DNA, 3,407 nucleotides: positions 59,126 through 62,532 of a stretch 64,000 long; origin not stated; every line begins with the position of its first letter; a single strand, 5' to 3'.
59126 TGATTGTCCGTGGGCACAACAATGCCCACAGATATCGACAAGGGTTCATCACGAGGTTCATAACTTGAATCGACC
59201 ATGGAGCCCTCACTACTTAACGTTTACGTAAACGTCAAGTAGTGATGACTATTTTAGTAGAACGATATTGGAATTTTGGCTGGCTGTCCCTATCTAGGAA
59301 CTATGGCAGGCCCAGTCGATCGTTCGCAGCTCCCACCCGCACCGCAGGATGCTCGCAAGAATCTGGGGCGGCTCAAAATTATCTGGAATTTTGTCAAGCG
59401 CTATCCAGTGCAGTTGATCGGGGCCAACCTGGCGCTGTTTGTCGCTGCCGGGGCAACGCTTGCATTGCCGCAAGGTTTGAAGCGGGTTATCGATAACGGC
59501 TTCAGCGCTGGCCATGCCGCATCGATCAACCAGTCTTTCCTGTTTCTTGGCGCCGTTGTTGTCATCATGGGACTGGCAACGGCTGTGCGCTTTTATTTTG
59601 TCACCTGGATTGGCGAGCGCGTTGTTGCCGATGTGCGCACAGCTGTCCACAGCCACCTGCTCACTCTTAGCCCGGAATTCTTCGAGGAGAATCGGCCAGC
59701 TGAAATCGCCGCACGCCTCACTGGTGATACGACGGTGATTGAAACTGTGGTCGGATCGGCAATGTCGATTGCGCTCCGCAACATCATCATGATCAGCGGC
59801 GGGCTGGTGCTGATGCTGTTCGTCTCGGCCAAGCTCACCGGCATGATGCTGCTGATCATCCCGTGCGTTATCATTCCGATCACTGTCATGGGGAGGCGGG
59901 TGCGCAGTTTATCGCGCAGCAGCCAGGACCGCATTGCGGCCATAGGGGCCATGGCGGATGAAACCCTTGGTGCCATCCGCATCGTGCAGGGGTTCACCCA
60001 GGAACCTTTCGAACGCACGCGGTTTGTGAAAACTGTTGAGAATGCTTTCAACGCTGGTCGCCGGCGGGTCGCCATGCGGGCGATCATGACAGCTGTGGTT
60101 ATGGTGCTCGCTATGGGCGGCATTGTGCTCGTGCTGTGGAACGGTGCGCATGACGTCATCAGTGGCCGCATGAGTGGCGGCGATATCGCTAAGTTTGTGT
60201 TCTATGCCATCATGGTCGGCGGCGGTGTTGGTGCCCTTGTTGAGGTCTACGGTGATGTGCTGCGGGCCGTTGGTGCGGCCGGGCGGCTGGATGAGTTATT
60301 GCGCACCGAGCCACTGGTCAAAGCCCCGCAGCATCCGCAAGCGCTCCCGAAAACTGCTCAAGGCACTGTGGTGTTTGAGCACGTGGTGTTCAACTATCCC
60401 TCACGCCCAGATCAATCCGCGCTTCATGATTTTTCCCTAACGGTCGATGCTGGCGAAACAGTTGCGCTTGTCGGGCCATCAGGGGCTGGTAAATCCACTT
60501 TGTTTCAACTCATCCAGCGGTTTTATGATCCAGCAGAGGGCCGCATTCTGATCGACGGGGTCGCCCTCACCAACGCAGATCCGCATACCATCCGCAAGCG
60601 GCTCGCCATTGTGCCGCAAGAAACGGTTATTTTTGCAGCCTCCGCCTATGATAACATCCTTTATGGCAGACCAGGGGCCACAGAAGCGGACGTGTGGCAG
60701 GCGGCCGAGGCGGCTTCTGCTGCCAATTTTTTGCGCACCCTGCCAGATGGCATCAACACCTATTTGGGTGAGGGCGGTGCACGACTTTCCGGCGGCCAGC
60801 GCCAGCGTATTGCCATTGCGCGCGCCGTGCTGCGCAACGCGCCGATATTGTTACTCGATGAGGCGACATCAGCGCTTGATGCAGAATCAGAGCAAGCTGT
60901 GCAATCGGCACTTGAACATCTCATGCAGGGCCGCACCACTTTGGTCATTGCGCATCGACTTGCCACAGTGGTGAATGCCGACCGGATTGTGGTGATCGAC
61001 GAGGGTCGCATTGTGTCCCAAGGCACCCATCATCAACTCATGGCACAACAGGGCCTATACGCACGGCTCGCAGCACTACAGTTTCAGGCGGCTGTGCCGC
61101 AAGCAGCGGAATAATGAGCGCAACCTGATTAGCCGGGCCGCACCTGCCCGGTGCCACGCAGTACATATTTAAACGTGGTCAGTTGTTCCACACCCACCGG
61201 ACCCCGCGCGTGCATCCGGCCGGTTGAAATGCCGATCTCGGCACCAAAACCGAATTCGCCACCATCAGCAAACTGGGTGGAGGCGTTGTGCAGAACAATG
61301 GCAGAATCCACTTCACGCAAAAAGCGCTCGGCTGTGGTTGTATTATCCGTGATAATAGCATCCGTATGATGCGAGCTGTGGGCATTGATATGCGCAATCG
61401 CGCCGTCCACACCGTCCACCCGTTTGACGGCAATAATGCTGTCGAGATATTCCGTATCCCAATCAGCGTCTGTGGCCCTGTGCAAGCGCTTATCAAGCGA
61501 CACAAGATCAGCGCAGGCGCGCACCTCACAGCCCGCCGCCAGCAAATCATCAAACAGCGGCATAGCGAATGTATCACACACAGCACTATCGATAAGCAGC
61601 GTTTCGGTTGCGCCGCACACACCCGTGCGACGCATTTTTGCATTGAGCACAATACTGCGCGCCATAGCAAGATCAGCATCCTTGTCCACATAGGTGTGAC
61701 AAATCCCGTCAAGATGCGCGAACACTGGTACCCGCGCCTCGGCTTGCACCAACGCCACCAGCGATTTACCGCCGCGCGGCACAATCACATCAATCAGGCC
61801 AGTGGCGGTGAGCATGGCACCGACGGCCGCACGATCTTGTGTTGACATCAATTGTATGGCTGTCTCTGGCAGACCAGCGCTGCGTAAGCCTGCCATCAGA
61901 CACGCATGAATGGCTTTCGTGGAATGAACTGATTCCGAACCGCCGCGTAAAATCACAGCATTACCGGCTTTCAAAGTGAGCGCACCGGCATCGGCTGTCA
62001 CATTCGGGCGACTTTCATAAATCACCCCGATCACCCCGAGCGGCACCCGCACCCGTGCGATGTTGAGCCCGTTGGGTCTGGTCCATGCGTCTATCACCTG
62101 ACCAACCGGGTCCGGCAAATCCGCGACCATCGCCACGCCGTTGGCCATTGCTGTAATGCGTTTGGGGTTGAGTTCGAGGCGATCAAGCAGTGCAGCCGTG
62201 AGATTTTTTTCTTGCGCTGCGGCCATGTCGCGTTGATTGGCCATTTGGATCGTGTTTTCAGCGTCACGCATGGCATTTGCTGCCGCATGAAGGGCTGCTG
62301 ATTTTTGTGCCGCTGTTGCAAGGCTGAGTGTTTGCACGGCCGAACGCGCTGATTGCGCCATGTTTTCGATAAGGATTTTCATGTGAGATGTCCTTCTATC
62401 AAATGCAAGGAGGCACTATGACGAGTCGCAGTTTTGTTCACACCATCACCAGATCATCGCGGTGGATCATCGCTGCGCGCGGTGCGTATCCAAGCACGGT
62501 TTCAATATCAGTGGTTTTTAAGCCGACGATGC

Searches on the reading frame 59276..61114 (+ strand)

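Call 77: search_protein_families(library=pfam, max_evalue=0.001, proteins=[window:59276-61114:+])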
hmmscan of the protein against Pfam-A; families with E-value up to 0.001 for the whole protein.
window:59276-61114:+ (612 aa): 5 families
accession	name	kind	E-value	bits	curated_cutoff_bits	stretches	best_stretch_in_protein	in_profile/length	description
PF00664.28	ABC_membrane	-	1.5e-48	166.3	28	1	52-313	6-270/274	ABC transporter transmembrane region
PF00005.33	ABC_tran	-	1.3e-34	120.2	25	1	383-532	1-137/137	ABC transporter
PF02463.25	SMC_N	-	7e-09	35.9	40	1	448-574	135-211/220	RecF/RecN/SMC N terminal domain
PF13191.12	AAA_16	-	3.1e-06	28.2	32.6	1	384-557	13-166/167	AAA ATPase domain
PF13604.12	AAA_30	-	1.9e-05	25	27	0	394-474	19-82/191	AAA domain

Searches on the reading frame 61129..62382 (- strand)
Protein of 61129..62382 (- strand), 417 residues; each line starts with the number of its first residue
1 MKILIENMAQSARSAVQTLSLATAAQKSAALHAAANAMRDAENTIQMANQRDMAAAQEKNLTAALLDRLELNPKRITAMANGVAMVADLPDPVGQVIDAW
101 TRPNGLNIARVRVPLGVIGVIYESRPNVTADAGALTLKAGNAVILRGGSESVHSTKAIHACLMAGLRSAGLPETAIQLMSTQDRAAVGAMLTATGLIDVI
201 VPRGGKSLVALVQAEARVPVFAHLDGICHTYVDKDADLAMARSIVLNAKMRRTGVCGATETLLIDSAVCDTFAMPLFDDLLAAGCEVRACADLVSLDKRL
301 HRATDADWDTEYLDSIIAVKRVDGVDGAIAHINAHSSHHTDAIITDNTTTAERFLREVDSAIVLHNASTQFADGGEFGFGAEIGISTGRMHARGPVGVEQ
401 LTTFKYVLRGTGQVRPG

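Call 77: search_protein_families(library=pfam, max_evalue=0.001, proteins=[window:61129-62382:-])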
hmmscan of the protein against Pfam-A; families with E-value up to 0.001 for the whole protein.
window:61129-62382:- (417 aa): 1 family
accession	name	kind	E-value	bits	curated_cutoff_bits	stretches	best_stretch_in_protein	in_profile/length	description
PF00171.27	Aldedh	-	5.9e-21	75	23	2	5-274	31-287/461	Aldehyde dehydrogenase family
